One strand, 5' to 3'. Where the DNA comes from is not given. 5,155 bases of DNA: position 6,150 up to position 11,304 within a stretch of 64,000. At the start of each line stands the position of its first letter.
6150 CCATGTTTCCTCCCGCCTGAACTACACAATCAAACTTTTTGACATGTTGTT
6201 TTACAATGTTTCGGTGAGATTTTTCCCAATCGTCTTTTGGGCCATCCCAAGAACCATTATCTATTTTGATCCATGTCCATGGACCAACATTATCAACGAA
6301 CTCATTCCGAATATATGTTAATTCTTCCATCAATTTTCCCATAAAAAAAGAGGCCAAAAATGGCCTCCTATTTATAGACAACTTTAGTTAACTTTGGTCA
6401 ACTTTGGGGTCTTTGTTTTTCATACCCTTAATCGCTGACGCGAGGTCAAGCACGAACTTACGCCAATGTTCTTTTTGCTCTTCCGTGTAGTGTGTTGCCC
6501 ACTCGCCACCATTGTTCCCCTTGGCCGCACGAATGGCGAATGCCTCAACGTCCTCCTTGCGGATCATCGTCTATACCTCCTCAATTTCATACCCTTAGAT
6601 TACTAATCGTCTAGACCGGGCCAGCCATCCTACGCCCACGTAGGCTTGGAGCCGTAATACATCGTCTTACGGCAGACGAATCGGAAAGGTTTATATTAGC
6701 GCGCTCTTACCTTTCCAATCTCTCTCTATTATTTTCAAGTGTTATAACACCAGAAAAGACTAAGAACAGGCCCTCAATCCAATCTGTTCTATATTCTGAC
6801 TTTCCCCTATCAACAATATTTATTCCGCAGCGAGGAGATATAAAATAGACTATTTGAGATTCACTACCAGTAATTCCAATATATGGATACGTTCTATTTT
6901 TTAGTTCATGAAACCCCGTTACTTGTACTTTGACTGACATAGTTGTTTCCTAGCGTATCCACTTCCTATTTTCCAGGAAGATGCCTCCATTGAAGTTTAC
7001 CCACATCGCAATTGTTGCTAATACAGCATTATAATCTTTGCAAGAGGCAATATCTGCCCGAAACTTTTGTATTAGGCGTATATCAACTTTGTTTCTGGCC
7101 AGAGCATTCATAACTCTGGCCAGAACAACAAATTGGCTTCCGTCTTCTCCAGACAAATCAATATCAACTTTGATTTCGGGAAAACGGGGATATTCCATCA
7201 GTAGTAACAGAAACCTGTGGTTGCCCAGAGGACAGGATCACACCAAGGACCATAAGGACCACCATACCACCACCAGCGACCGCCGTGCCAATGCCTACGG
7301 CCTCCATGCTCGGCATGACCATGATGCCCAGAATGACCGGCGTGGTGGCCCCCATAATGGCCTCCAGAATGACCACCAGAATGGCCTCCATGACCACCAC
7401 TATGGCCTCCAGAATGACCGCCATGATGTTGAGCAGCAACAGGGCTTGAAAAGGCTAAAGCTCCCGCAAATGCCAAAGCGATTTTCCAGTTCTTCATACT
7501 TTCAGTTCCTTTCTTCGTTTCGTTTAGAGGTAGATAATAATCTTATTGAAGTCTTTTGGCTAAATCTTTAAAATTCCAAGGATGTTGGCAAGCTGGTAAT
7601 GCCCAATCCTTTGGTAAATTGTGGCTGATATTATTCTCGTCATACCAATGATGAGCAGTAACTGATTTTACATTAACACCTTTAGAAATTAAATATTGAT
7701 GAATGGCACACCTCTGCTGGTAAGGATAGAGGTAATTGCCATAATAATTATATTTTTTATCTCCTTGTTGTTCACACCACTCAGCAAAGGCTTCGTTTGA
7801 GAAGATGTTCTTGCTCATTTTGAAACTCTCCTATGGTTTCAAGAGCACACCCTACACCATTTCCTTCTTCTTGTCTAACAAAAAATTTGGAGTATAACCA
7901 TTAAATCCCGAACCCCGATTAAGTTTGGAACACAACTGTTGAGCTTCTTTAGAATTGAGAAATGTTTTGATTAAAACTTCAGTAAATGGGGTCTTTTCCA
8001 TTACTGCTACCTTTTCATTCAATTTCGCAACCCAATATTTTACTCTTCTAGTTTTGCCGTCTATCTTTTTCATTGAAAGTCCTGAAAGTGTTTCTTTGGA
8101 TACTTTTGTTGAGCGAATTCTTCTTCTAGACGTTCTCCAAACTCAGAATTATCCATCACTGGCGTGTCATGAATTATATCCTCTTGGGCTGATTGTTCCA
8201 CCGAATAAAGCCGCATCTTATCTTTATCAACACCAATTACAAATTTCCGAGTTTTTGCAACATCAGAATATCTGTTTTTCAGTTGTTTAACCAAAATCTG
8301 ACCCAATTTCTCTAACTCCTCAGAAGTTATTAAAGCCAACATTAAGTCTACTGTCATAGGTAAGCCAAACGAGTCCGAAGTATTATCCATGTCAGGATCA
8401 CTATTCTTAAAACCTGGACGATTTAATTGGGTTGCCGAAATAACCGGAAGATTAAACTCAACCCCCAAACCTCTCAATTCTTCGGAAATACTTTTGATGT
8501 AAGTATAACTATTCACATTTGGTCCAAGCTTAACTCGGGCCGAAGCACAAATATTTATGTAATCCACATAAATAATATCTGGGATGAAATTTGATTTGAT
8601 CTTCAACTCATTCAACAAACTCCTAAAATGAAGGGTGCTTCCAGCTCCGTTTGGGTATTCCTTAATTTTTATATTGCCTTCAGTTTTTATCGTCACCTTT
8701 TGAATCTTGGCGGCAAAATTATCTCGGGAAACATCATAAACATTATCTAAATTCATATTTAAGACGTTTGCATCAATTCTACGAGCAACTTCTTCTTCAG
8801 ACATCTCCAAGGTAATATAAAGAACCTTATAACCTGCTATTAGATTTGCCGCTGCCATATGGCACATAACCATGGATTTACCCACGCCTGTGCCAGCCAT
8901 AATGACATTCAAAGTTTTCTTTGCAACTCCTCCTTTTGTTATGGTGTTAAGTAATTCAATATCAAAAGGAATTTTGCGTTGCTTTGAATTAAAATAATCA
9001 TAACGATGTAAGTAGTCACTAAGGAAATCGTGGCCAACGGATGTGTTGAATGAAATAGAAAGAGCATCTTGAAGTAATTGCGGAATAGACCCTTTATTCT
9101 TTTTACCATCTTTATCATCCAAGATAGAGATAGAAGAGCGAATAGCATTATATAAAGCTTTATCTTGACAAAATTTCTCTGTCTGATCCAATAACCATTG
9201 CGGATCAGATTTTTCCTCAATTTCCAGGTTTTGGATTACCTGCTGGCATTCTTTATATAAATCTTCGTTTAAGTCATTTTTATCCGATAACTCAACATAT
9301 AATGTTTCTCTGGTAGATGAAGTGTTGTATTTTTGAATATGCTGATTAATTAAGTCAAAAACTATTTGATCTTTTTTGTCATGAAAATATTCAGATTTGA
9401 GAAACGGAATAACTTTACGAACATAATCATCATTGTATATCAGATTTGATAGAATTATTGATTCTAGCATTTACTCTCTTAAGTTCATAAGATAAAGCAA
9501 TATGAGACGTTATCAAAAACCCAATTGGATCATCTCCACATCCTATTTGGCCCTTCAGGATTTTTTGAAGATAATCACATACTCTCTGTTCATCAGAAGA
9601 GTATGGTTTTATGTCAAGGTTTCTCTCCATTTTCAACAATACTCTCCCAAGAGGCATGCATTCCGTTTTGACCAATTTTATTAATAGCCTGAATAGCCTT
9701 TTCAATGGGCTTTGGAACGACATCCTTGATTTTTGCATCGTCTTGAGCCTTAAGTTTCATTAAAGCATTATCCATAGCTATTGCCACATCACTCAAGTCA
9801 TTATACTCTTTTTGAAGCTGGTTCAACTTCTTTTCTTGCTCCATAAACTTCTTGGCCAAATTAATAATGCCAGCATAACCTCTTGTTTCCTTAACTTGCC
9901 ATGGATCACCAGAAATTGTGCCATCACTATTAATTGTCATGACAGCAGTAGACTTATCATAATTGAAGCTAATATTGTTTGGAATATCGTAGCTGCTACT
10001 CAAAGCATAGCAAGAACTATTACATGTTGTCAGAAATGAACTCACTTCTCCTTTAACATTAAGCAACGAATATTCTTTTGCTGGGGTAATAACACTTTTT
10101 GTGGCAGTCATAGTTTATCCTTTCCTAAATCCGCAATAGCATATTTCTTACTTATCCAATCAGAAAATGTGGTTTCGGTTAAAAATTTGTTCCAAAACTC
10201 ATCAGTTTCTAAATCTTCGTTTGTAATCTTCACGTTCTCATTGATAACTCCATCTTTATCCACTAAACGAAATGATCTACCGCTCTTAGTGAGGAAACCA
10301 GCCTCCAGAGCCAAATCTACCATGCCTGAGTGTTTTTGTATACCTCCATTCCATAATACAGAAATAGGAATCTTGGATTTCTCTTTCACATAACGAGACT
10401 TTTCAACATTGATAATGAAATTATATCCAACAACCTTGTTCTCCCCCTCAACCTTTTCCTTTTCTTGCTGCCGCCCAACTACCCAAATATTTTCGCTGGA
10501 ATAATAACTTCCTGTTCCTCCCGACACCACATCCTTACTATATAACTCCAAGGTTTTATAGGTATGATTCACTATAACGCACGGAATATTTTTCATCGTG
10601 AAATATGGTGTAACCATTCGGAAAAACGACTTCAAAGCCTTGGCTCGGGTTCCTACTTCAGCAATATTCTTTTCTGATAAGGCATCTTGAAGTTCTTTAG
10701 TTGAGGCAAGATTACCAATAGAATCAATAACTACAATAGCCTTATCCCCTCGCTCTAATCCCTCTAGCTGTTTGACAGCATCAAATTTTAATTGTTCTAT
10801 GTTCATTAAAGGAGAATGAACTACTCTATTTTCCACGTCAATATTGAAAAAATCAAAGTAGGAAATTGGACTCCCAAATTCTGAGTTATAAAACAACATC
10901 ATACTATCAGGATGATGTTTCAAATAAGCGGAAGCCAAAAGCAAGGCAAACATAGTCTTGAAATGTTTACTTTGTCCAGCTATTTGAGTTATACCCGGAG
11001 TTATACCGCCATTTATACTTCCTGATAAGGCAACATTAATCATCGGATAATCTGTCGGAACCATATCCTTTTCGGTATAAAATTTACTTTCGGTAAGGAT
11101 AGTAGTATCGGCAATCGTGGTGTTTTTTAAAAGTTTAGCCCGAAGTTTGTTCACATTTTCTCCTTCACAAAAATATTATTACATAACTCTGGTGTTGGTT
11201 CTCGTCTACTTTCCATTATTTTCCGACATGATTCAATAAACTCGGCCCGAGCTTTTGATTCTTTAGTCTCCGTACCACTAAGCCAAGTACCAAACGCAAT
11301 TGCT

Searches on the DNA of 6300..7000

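Call 91: search_rna_families(source=window, start=6300, end=7000, threshold=evalue, max_evalue=1)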
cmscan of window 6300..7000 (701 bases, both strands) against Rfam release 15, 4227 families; matches with E-value up to 1: 1.
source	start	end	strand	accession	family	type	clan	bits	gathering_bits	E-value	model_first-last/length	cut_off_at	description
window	6300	6372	+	RF00082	SraG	Gene; sRNA;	-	21.4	50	0.29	100-177/177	5'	SraG RNA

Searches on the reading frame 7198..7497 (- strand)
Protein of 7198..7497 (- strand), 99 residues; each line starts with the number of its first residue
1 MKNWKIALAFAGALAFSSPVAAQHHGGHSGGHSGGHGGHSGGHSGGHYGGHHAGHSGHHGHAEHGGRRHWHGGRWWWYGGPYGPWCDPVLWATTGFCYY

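Call 5: search_protein_families(library=pfam, max_evalue=0.1, proteins=[window:7198-7497:-])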
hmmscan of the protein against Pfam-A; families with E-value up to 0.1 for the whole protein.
window:7198-7497:- (99 aa): 0 families

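Call 6: search_protein_families(library=phrogs, max_evalue=0.01, proteins=[window:7198-7497:-])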
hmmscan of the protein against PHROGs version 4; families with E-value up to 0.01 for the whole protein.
window:7198-7497:- (99 aa): 0 families

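Call 49: search_protein_families(library=padloc, max_evalue=0.01, proteins=[window:7198-7497:-])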
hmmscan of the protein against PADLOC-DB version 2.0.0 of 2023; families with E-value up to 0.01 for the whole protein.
window:7198-7497:- (99 aa): 0 families

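Call 50: search_protein_families(library=ncbifam, max_evalue=0.01, proteins=[window:7198-7497:-])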
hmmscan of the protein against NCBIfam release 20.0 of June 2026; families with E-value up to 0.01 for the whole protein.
window:7198-7497:- (99 aa): 0 families

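Call 101: search_dna_similar(query=window:7198-7497:-, collection=phages, mode=protein, max_evalue=0.01, max_rows=10)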
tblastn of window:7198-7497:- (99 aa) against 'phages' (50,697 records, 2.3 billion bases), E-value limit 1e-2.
No match.
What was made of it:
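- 7198..7497 (-): 99-aa exported His/Gly-repeat protein. The signal peptide is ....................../QHHG. The gene lies 45 nt downstream of MSKNIF paralog 1. No homolog was found in GenBank phages (call 101).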

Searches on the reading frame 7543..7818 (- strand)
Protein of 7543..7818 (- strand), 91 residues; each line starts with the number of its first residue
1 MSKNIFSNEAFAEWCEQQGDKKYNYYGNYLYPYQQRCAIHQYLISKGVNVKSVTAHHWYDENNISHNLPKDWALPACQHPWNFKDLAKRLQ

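Call 5: search_protein_families(library=pfam, max_evalue=0.1, proteins=[window:7543-7818:-])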
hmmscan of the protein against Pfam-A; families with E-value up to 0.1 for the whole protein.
window:7543-7818:- (91 aa): 1 family
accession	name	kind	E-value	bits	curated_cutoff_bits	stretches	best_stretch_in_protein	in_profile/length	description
PF10738.15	Lpp-LpqN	-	0.0048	16.8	22.4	1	37-89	3-55/174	Probable lipoprotein LpqN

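Call 6: search_protein_families(library=phrogs, max_evalue=0.01, proteins=[window:7543-7818:-])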
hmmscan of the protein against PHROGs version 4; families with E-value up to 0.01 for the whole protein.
window:7543-7818:- (91 aa): 0 families

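Call 49: search_protein_families(library=padloc, max_evalue=0.01, proteins=[window:7543-7818:-])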
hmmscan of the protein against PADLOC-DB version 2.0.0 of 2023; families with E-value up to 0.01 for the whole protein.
window:7543-7818:- (91 aa): 0 families

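Call 50: search_protein_families(library=ncbifam, max_evalue=0.01, proteins=[window:7543-7818:-])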
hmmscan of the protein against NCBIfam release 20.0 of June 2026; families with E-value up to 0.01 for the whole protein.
window:7543-7818:- (91 aa): 0 families

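Call 60: find_related_loci(query=A5, collection=metagenome_contigs, flank=10000)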
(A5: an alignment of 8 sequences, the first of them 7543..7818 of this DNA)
Query A5 (91 aa) in metagenome_contigs; peptide patterns used: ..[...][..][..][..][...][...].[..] (x = any residue, [..] = any of these).
73 stretches matched a pattern; 1 encode a relative of the query (tblastn E <= 1e-3); 1 distinct loci.
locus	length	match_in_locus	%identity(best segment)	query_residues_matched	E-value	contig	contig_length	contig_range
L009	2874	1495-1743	47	1-91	2e-22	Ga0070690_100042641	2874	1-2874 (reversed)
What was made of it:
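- Tried and rejected: JGI metagenome contigs returned only the same phage (call 60).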

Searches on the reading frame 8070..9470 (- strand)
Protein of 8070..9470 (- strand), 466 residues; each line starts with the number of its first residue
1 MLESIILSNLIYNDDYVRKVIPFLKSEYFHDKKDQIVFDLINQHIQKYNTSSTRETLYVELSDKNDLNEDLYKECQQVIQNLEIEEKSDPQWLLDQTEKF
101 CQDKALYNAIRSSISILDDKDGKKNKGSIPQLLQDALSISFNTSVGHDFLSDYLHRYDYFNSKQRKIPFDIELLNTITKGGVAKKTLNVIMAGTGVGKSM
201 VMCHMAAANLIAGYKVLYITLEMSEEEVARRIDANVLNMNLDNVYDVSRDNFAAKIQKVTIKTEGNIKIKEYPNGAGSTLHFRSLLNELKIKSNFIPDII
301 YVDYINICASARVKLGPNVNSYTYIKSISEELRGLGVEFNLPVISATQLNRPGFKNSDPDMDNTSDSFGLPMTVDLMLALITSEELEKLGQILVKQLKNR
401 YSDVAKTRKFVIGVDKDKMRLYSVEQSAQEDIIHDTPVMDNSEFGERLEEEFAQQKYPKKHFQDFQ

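Call 107: search_dna_similar(query=window:8070-9470:-, collection=phages, mode=protein, max_evalue=1e-20, max_rows=12)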
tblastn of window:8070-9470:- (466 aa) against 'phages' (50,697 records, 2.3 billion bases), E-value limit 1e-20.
Records with a match: 2618; places in all: 2622; records where one place covers at least 80% of the query: 2575.
Best place of each record, by identity: <60% 2618.
By first word of the organism name: Escherichia 672; Synechococcus 377; Klebsiella 332; Salmonella 203; Vibrio 137; Shigella 89; Aeromonas 81; Acinetobacter 71; Cyanophage 61; Enterobacter 59; and 57 more.
By host as written in the record: - 465; Escherichia coli 281; Klebsiella pneumoniae 114; Synechococcus 107; Synechococcus sp. 38; Escherichia coli O157:H7 38; Salmonella enterica 30; Aeromonas salmonicida 29; and 584 more.
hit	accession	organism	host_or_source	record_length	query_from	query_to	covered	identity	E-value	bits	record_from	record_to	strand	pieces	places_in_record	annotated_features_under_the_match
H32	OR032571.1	Synechococcus phage DSL-LC02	Synechococcus sp.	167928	2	466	100%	52.7%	5e-165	521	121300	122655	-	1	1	DNA primase | recombinase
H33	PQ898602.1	Synechococcus phage S-SCSM2R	Synechococcus sp. WH7803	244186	2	466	100%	52.1%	6e-159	504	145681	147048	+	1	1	DnaB helicase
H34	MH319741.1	Marine virus AG-345-E15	single cell amplified by WGA-X; seawater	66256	2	457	98%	52.9%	1e-162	514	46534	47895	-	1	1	record has no annotation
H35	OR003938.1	Synechococcus phage DSL-LC03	Synechococcus sp.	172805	2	466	100%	51.8%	5e-160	507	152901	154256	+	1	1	DNA primase-helicase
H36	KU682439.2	Stenotrophomonas phage vB_SmaS-DLP_6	Stenotrophomonas maltophilia D1571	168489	1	456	98%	51.9%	1e-167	528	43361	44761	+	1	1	DNA primase/helicase | UvsX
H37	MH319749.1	Marine virus AG-345-F15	single cell amplified by WGA-X; seawater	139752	2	465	100%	50.9%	1e-156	497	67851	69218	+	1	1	record has no annotation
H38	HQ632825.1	Prochlorococcus phage P-SSM5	Prochlorococcus marinus NATL2A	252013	2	466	100%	50.5%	8e-159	503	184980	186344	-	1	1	DNA primase/helicase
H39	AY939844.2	Prochlorococcus phage P-SSM2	Prochlorococcus sp. NATL1A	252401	2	466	100%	50.5%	8e-159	503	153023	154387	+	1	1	gp41: DNA primase-helicase | uvsX: UvsX RecA-like protein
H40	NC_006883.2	Prochlorococcus phage P-SSM2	Prochlorococcus sp. NATL1A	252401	2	466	100%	50.5%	8e-159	503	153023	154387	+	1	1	gp41: DNA primase-helicase | uvsX: UvsX RecA-like protein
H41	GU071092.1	Prochlorococcus phage P-SSM2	-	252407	2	466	100%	50.5%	8e-159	503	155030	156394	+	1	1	DNA primase/helicase | recombination and repair protein UvsX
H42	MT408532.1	Synechococcus phage SynMITS9220M01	Synechococcus sp. MIT S9220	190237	2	466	100%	50.3%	6e-154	489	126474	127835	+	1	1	DNA primase-helicase | hypothetical protein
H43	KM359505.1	Prochlorococcus phage P-TIM68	Prochlorococcus sp. MIT9515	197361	2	466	100%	50.3%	1e-155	494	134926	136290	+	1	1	putative DNA primase-helicase | hypothetical protein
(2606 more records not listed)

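Call 108: get_annotated_region(hit=H35, flank=6000)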
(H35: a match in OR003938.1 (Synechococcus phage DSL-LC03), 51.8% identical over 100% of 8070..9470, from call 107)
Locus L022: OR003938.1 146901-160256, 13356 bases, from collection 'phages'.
description: Synechococcus phage DSL-LC03, complete genome.
organism: Synechococcus phage DSL-LC03 (NCBI taxid 3058961)
taxonomy: Viruses; Duplodnaviria; Heunggongvirae; Uroviricota; Caudoviricetes; Kyanoviridae
host: Synechococcus sp.; source: water sample of Dishui Lake; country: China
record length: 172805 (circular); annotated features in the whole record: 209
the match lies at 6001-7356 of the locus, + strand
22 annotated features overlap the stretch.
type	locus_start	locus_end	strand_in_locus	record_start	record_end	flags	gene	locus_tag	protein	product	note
CDS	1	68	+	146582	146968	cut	-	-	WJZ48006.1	clamp loader of DNA polymerase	-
CDS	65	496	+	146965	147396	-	-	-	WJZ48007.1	translation repressor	-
CDS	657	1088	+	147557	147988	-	-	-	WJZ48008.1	heat shock protein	-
CDS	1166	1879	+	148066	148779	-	-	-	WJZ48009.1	nucleotidyl transferase domain containing protein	-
CDS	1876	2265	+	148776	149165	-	-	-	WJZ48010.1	hypothetical protein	-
CDS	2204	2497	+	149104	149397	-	-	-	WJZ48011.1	hypothetical protein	-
CDS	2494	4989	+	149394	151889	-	-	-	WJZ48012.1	DNA polymerase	-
CDS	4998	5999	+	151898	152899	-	-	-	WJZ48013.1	recombination protein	-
CDS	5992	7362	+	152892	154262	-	-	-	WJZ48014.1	DNA primase-helicase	-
CDS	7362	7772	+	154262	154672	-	-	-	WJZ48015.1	MazG-like pyrophosphatase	-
CDS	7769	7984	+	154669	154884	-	-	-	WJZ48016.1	hypothetical protein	-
CDS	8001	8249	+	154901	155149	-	-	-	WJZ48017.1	hypothetical protein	-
CDS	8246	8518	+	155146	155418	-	-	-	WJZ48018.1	cytidyltransferase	-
CDS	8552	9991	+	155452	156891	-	-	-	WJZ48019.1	hypothetical protein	-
CDS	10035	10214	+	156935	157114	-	-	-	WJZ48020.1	hypothetical protein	-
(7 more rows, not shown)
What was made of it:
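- On T4-superfamily hyperplastic region: The stretch after gp41 also differs (call 108).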

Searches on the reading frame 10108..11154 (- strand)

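Call 109: search_protein_families(library=pfam, max_evalue=0.001, proteins=[window:10108-11154:-])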
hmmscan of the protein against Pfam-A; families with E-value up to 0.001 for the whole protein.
window:10108-11154:- (348 aa): 2 families
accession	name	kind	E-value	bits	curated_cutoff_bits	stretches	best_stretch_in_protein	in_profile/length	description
PF00154.27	RecA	-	1.1e-06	28.7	27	1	30-272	31-261/262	recA bacterial DNA recombination protein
PF21134.2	T4_UVSX_C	-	0.00073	20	27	0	275-333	1-64/65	Bacteriophage T4, Recombination and repair protein, C-terminal domain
